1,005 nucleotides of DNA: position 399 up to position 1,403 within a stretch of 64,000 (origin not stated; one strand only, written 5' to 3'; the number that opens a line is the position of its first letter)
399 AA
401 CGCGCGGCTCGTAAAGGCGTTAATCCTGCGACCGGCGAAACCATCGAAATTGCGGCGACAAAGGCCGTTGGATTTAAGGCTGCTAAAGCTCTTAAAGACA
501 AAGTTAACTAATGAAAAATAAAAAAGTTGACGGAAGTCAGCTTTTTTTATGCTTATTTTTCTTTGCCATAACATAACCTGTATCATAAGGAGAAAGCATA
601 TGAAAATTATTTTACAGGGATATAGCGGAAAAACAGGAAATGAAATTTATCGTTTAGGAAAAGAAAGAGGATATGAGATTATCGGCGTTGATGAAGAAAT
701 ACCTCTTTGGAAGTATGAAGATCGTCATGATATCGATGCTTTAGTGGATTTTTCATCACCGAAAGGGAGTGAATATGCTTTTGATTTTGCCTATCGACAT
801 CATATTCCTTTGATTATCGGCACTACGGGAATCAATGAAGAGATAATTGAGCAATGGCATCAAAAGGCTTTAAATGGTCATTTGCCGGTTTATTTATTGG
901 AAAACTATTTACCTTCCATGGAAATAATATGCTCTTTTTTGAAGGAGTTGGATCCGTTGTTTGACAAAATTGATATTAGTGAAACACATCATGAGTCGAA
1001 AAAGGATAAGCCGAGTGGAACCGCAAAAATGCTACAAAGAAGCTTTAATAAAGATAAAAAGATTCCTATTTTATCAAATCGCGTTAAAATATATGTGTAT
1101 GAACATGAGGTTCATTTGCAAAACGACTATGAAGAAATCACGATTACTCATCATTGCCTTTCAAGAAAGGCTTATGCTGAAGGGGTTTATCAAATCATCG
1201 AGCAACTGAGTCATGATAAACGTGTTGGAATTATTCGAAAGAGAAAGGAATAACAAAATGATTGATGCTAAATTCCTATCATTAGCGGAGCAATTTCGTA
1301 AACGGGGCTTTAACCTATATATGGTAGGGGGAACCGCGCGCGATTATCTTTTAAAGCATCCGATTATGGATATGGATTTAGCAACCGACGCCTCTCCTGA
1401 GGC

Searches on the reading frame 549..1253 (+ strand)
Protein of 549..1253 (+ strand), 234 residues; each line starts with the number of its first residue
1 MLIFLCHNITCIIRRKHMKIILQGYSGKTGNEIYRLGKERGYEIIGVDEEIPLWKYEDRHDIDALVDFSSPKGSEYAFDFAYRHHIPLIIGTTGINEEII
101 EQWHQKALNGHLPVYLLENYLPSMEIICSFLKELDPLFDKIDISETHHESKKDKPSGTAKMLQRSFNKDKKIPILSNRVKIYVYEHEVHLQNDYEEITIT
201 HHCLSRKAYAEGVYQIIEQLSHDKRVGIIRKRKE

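Call 64: find_encoding_contigs(protein=window:549-1253:+, flank=10000, max_places=3)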
Protein window:549-1253:+ (234 aa): no gene with exactly this product is on record in the collection.

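Call 66: find_encoding_contigs(protein=window:600-1253:+, flank=10000, max_places=3)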
Protein window:600-1253:+ (217 aa): 3 contigs read that carry it; 1 place shown.
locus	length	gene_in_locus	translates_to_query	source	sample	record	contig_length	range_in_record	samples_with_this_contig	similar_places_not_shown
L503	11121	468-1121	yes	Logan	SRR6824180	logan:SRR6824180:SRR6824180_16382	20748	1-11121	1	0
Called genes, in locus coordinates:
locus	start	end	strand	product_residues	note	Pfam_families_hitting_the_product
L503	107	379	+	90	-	PF00216:Bac_DNA_binding, PF18291:HU-HIG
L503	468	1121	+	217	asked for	PF01113:DapB_N, PF05173:DapB_C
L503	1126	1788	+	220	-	PF01743:PolyA_pol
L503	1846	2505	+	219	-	PF21984:DnaD_N, PF07261:DnaB_2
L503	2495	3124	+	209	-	PF00730:HhH-GPD, PF00633:HHH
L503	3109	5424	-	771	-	PF00912:Transgly, PF00905:Transpeptidase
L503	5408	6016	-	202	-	PF03838:RecU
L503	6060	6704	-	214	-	-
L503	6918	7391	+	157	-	-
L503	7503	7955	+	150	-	PF05103:DivIVA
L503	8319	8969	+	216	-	PF01066:CDP-OH_P_transf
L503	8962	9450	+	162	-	PF02464:CinA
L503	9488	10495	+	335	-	PF00154:RecA_N, PF08423:Rad51, PF06745:ATPase, PF01637:ATPase_2 (faint), PF13479:AAA_24 (weak), PF21096:RecA_C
